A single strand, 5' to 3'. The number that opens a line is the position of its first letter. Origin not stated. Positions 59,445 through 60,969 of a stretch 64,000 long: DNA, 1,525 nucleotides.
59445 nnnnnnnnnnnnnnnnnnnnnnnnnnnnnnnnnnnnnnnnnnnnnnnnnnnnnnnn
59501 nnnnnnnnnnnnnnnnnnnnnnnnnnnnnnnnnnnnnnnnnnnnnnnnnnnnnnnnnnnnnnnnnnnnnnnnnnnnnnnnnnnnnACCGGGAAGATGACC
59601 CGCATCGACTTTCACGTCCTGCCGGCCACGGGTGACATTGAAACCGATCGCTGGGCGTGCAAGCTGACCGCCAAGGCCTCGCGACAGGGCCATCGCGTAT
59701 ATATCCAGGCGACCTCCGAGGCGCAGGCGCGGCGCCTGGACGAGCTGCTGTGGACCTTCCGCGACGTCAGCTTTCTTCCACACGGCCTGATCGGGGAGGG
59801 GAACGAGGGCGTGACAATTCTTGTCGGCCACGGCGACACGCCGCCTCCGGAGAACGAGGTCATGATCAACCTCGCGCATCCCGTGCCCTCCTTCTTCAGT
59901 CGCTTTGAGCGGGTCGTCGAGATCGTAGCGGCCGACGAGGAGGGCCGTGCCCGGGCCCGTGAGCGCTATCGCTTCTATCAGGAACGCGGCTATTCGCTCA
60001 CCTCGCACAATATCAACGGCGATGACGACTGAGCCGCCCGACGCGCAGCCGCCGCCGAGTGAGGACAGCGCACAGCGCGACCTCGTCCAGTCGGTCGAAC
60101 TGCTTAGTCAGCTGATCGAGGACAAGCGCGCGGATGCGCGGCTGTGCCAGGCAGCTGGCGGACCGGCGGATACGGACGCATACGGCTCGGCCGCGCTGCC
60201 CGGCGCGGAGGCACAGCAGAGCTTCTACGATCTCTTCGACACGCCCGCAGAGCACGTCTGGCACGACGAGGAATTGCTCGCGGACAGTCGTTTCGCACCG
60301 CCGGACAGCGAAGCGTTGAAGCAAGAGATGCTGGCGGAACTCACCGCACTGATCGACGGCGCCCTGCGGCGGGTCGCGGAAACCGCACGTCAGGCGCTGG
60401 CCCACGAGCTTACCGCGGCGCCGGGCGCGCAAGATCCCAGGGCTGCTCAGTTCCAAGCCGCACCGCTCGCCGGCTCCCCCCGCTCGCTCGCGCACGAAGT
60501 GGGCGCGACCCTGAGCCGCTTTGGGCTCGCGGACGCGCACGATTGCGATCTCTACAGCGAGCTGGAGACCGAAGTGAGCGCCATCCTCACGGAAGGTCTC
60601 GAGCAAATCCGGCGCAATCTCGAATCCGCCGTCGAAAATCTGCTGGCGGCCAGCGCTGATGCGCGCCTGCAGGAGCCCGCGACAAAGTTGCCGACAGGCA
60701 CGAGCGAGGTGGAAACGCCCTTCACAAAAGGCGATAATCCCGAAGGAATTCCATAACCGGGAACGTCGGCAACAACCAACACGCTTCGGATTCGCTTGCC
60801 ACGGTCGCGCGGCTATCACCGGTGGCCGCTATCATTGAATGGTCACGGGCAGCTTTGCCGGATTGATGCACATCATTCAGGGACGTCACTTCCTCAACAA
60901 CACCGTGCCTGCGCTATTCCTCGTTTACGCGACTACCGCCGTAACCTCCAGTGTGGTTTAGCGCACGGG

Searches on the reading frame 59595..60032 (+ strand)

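Call 5: search_protein_families(library=pfam, proteins=[window:59595-60032:+], max_evalue=0.001)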
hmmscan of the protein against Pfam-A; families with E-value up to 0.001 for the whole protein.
window:59595-60032:+ (145 aa): 1 family
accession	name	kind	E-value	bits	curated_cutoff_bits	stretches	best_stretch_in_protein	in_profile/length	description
PF04364.18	DNA_pol3_chi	-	3e-42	144.5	25.4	1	1-135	1-134/135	DNA polymerase III chi subunit, HolC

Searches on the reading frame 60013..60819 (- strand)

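Call 38: search_protein_families(library=pfam, proteins=[window:60013-60819:-], max_evalue=1)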
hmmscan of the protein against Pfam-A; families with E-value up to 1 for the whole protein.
window:60013-60819:- (268 aa): 1 family
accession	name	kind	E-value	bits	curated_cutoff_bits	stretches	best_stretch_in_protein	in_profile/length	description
PF20060.4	DUF6459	-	0.11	13.2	27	1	164-220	38-93/105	Family of unknown function (DUF6459)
